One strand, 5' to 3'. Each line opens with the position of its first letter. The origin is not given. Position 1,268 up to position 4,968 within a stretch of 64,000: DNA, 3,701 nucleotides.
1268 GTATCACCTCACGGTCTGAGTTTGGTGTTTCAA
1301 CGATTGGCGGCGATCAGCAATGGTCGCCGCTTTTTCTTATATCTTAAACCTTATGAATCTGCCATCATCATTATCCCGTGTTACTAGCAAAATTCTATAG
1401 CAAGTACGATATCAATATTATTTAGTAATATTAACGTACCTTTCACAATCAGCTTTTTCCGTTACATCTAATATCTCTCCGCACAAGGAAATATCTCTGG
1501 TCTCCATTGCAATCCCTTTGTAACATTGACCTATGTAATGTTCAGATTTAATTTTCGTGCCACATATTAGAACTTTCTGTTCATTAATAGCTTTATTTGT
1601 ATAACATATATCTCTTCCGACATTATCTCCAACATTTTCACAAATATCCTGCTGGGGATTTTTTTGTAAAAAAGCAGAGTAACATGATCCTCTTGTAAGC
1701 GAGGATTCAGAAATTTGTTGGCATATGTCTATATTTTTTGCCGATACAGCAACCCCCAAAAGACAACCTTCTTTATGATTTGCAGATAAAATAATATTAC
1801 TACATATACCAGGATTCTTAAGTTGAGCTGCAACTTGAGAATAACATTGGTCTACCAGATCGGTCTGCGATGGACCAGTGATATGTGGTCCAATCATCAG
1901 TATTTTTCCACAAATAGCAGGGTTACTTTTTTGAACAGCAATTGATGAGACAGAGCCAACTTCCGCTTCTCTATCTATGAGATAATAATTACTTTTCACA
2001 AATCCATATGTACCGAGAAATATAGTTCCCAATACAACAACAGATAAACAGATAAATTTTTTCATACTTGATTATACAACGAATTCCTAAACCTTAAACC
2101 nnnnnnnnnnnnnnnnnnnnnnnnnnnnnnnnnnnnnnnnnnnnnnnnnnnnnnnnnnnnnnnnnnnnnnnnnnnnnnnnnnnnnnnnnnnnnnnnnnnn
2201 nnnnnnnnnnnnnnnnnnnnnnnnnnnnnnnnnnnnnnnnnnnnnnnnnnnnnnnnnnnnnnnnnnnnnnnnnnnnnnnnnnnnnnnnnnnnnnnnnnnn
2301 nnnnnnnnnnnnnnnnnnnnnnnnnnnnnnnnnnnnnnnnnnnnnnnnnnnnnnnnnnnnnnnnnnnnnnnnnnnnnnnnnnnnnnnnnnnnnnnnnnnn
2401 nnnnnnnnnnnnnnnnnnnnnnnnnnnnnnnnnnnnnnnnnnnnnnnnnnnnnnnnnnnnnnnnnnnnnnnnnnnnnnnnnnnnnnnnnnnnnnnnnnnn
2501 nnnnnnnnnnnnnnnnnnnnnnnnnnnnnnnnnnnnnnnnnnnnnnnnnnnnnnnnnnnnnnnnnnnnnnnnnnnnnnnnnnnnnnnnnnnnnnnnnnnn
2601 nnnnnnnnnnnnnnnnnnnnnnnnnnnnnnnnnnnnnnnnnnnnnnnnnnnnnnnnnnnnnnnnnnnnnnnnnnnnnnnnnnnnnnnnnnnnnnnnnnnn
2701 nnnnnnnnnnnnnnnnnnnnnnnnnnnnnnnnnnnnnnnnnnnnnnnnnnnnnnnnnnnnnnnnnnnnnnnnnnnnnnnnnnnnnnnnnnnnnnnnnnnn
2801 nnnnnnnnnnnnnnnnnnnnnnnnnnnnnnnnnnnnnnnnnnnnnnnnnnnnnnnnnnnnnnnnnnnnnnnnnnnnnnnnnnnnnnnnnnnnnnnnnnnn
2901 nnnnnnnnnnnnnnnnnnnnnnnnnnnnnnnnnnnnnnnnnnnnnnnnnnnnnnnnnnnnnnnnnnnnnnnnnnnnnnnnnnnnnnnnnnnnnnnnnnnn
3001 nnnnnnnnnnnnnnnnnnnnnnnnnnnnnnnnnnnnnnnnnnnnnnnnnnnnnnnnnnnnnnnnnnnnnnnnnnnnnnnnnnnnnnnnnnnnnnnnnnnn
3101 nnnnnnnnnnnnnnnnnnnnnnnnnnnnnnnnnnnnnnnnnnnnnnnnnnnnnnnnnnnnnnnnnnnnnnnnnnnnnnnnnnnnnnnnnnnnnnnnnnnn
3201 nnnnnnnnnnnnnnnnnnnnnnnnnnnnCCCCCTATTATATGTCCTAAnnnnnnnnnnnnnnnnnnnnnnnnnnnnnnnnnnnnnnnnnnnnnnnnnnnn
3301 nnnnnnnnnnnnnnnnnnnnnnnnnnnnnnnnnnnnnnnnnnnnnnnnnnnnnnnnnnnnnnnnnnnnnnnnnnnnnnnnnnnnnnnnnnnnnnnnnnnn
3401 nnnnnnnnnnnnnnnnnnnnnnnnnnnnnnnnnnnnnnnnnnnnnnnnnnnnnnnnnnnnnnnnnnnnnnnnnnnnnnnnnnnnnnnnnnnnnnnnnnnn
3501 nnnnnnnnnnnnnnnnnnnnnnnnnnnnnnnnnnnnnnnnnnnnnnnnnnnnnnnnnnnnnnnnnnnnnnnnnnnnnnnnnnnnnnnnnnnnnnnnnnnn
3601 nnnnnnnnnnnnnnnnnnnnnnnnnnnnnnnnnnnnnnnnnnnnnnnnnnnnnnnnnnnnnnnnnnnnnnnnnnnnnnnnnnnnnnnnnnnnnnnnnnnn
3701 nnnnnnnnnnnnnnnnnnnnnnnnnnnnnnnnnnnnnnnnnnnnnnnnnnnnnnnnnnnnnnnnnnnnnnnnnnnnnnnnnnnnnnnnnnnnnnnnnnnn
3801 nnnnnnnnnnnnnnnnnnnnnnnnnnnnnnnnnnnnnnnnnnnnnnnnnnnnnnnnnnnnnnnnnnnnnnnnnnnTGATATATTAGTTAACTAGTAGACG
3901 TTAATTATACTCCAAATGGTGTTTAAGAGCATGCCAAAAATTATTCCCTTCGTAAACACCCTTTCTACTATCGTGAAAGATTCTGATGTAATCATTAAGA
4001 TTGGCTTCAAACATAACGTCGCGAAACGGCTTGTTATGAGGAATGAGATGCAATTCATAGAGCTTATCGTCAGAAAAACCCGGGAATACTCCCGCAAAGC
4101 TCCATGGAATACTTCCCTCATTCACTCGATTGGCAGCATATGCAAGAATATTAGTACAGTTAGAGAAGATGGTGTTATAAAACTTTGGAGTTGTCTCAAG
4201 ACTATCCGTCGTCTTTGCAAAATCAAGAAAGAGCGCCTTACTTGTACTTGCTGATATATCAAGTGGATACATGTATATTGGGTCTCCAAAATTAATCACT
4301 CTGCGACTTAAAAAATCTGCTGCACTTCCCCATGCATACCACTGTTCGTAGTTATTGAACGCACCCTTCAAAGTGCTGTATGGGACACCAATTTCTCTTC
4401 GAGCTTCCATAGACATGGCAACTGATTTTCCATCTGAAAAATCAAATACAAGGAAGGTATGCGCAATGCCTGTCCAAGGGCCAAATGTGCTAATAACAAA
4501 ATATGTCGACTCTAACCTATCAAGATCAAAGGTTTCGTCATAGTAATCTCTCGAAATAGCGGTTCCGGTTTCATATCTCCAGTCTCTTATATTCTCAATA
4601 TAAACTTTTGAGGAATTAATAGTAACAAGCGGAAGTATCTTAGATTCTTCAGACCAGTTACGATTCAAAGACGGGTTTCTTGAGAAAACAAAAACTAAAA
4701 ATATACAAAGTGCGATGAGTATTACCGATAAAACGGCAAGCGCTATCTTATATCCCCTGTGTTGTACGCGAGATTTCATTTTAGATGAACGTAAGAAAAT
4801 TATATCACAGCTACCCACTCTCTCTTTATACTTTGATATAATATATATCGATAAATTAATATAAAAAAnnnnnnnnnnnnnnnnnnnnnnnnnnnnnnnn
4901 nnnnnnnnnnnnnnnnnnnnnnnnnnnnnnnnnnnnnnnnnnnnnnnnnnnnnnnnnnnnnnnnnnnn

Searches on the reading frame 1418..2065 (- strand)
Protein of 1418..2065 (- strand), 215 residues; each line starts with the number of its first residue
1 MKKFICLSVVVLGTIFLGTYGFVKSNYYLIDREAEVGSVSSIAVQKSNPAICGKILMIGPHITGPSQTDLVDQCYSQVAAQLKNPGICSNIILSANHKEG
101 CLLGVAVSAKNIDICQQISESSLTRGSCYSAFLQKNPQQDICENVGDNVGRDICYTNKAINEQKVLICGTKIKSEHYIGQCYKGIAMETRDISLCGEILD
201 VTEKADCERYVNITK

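Call 35: search_protein_families(library=pfam, proteins=[window:1418-2065:-], max_evalue=0.01)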
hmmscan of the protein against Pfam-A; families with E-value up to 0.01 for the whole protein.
window:1418-2065:- (215 aa): 0 families

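Call 84: find_encoding_contigs(protein=window:1418-2065:-, flank=10000, max_places=4)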
Protein window:1418-2065:- (215 aa): 5 contigs read that carry it; 3 places shown.
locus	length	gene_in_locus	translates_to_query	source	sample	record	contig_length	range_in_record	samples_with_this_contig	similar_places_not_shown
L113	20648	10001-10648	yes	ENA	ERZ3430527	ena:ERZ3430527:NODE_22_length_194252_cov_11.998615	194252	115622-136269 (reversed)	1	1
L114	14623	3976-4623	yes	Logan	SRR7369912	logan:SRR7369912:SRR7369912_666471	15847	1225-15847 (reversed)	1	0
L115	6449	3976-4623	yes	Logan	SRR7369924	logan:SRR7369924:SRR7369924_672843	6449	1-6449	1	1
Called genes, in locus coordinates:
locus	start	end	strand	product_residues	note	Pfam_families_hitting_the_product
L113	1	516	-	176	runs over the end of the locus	-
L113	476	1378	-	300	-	PF00459:Inositol_P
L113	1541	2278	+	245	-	PF01047:MarR (faint), PF01978:TrmB, PF09339:HTH_IclR (weak)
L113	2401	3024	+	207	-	-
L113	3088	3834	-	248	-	PF01145:Band_7, PF13421:Band_7_1 (weak)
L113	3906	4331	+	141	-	-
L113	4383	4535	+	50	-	-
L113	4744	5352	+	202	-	-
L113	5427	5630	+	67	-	-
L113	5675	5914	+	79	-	-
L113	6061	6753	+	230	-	-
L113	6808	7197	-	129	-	PF05656:DUF805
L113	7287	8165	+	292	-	PF13387:Lnb_N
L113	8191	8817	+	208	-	-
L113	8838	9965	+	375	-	PF11141:DUF2914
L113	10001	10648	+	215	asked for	-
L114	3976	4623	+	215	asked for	-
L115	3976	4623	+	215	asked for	-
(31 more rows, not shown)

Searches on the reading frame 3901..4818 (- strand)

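Call 17: search_protein_families(library=pfam, proteins=[window:3901-4818:-], max_evalue=0.01)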
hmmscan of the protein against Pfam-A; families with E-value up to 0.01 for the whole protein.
window:3901-4818:- (305 aa): 2 families
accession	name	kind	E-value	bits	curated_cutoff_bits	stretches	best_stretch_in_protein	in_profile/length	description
PF13387.12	Lnb_N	-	1.9e-25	89.9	22.2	1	92-235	5-154/175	Lnb N-terminal periplasmic domain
PF05745.16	CRPA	-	0.00068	20.1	23.6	1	2-75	43-116/150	Chlamydia 15 kDa cysteine-rich outer membrane protein (CRPA)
